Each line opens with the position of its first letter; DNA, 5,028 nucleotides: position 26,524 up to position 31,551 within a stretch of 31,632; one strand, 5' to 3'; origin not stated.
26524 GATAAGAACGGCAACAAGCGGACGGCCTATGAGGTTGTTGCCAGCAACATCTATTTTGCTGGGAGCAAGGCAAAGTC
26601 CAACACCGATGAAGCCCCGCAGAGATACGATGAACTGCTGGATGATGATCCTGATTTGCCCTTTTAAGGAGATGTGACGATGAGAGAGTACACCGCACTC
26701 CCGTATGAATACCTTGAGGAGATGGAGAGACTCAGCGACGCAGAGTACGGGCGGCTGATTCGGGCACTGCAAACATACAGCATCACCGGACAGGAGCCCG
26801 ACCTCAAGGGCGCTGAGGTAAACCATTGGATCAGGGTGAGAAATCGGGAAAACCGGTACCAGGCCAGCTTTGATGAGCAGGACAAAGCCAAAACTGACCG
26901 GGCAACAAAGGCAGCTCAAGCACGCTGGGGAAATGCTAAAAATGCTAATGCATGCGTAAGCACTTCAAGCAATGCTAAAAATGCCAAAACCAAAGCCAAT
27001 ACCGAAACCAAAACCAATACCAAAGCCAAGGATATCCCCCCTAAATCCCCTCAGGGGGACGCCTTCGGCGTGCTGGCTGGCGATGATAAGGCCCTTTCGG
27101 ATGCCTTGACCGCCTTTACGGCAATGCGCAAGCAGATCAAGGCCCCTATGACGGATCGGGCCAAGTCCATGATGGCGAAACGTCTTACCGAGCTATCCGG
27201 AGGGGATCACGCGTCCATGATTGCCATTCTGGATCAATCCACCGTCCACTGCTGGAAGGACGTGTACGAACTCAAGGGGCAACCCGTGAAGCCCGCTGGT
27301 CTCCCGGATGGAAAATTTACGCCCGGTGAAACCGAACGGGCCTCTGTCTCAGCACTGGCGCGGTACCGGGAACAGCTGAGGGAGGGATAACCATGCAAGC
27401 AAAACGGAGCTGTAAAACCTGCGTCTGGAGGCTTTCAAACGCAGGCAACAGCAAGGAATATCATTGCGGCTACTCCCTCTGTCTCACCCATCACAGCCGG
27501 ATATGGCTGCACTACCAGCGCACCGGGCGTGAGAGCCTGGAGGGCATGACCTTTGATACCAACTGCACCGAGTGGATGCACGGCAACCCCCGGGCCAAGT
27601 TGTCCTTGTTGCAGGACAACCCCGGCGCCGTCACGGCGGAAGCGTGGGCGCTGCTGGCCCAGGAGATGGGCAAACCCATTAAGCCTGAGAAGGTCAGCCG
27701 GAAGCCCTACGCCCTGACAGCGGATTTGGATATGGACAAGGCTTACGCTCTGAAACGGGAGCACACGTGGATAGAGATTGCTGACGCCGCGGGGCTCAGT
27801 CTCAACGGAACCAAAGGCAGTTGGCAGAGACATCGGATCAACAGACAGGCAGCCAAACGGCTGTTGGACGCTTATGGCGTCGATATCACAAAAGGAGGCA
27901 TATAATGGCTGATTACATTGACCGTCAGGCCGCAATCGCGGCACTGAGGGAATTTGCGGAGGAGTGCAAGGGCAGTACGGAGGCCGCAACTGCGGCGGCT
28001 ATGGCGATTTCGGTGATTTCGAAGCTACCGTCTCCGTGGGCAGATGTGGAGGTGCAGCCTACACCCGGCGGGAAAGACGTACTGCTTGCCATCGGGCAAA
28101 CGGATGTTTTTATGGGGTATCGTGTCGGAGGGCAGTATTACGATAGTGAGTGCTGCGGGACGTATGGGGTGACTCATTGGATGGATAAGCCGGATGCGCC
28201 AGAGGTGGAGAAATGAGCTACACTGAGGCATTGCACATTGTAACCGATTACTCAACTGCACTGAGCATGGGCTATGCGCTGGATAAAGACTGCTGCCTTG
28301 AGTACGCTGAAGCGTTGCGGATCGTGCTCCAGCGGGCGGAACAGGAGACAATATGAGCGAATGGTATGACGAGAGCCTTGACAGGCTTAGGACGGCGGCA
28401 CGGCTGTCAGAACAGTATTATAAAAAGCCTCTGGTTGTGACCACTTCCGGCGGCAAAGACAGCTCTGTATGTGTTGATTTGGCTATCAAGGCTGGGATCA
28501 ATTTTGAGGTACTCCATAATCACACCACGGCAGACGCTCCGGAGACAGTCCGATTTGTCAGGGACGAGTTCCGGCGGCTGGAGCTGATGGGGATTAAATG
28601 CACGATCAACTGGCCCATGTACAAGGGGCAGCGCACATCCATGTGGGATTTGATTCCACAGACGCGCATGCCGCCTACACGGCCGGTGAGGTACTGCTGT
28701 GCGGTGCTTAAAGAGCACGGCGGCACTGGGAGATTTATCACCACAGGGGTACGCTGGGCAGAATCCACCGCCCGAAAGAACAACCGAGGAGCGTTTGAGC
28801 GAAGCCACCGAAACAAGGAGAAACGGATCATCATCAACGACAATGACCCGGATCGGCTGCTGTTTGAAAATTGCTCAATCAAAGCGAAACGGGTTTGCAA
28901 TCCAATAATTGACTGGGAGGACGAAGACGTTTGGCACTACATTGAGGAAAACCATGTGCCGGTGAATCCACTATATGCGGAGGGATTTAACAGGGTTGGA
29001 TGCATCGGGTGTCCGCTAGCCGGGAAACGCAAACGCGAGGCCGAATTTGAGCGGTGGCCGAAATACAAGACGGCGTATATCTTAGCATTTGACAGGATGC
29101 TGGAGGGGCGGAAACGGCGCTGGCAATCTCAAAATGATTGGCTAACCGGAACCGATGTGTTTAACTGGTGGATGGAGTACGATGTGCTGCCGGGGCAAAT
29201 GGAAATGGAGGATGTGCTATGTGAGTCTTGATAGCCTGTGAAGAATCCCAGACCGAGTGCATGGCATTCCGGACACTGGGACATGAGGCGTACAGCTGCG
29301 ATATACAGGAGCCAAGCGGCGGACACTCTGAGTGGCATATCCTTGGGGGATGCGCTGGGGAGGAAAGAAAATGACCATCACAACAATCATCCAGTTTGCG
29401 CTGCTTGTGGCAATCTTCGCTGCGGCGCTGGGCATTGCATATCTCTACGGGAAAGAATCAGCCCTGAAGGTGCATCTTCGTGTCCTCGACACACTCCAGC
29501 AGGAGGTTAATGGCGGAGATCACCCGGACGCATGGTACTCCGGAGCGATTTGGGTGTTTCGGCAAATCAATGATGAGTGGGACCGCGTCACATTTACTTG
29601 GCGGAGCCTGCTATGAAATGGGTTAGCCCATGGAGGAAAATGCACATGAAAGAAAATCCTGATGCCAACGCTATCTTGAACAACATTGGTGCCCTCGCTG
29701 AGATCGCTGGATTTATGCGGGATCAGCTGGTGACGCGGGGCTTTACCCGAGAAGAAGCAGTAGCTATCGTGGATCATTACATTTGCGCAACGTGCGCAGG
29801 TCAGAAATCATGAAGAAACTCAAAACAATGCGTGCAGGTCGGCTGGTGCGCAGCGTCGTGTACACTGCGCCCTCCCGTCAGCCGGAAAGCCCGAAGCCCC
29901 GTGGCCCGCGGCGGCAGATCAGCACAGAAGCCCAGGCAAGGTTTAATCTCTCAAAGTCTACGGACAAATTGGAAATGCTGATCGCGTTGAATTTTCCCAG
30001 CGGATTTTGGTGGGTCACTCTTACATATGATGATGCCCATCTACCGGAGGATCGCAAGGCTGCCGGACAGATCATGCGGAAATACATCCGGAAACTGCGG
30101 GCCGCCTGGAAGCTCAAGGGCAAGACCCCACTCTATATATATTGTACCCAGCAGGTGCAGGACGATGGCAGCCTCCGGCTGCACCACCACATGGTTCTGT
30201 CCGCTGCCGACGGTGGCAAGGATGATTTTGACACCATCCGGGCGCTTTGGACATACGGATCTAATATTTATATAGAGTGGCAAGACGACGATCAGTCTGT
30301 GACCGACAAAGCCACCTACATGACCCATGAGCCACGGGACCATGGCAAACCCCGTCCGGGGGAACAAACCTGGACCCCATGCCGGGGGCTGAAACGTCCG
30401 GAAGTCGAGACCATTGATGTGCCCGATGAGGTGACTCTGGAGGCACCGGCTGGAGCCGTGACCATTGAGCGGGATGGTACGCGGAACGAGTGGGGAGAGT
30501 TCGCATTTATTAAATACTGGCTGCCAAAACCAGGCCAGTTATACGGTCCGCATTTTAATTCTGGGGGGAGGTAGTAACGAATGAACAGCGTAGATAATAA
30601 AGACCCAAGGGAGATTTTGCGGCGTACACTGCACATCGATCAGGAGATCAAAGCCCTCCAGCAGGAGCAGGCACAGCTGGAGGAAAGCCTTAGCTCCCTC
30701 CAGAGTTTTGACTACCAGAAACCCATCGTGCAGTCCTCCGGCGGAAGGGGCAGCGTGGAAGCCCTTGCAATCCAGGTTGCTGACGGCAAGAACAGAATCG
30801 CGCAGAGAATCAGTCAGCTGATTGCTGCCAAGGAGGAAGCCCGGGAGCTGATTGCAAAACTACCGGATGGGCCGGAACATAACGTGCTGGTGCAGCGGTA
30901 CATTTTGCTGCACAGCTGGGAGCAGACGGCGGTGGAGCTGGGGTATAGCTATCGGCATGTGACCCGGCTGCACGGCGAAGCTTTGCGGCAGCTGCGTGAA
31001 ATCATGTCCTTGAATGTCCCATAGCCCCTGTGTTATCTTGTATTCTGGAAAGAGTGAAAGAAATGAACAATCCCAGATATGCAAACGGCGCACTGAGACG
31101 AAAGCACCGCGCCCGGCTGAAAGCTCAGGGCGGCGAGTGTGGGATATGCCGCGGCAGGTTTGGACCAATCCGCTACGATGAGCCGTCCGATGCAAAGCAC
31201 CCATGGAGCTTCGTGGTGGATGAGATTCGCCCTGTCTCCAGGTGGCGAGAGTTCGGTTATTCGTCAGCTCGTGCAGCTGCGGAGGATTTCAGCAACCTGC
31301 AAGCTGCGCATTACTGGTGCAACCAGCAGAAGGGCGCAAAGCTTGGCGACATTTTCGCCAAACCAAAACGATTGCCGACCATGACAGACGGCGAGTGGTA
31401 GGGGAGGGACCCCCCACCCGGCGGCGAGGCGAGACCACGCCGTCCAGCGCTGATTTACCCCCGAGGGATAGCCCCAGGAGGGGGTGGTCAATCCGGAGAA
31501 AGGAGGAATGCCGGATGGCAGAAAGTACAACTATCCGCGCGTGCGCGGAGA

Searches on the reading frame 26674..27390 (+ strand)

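Call 52: search_protein_families(library=phrogs, proteins=[window:26674-27390:+], max_evalue=0.00001)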
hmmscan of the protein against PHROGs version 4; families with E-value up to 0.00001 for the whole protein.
window:26674-27390:+ (238 aa): 2 families
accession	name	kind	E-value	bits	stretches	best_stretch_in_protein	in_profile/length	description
phrog_678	-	DNA, RNA and nucleotide metabolism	1.1e-14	55.8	1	11-204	88-286/346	replication initiation O-like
phrog_16304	-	unknown function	2.3e-11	45.1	1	2-120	2-111/244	-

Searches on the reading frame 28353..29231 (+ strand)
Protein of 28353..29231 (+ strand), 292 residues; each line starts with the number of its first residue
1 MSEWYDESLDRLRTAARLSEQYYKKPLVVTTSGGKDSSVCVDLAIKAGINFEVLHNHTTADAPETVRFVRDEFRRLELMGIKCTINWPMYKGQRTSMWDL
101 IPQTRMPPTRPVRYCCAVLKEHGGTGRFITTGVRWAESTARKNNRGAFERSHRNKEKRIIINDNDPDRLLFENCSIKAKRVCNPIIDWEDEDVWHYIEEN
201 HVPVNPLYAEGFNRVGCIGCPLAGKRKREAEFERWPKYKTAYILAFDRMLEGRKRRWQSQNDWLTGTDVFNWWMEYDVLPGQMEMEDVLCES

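Call 53: search_protein_families(library=phrogs, proteins=[window:28353-29231:+], max_evalue=0.00001)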
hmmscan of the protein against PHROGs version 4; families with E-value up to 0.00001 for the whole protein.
window:28353-29231:+ (292 aa): 2 families
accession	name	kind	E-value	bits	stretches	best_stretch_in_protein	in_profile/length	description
phrog_424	-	moron, auxiliary metabolic gene and host takeover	3.5e-41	142.7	1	14-252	148-364/460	phosphoadenosine phosphosulfate reductase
phrog_2302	-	moron, auxiliary metabolic gene and host takeover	9.6e-17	62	1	128-209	163-225/381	phosphoadenosine phosphosulfate reductase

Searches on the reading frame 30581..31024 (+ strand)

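Call 53: search_protein_families(library=phrogs, proteins=[window:30581-31024:+], max_evalue=0.00001)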
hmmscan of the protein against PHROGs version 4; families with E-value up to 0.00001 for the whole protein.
window:30581-31024:+ (147 aa): 1 family
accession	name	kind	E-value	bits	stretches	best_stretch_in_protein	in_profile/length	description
phrog_36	-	transcription regulation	3e-22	80.3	1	7-142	54-187/220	transcriptional regulator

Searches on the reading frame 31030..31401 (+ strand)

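Call 53: search_protein_families(library=phrogs, proteins=[window:31030-31401:+], max_evalue=0.00001)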
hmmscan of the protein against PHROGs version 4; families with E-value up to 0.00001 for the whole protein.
window:31030-31401:+ (123 aa): 2 families
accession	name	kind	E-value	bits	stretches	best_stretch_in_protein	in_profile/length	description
phrog_338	-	DNA, RNA and nucleotide metabolism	1.4e-20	75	1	7-108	178-266/340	HNH endonuclease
phrog_17283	-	DNA, RNA and nucleotide metabolism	2.7e-07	31.8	1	55-115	3-55/71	HNH endonuclease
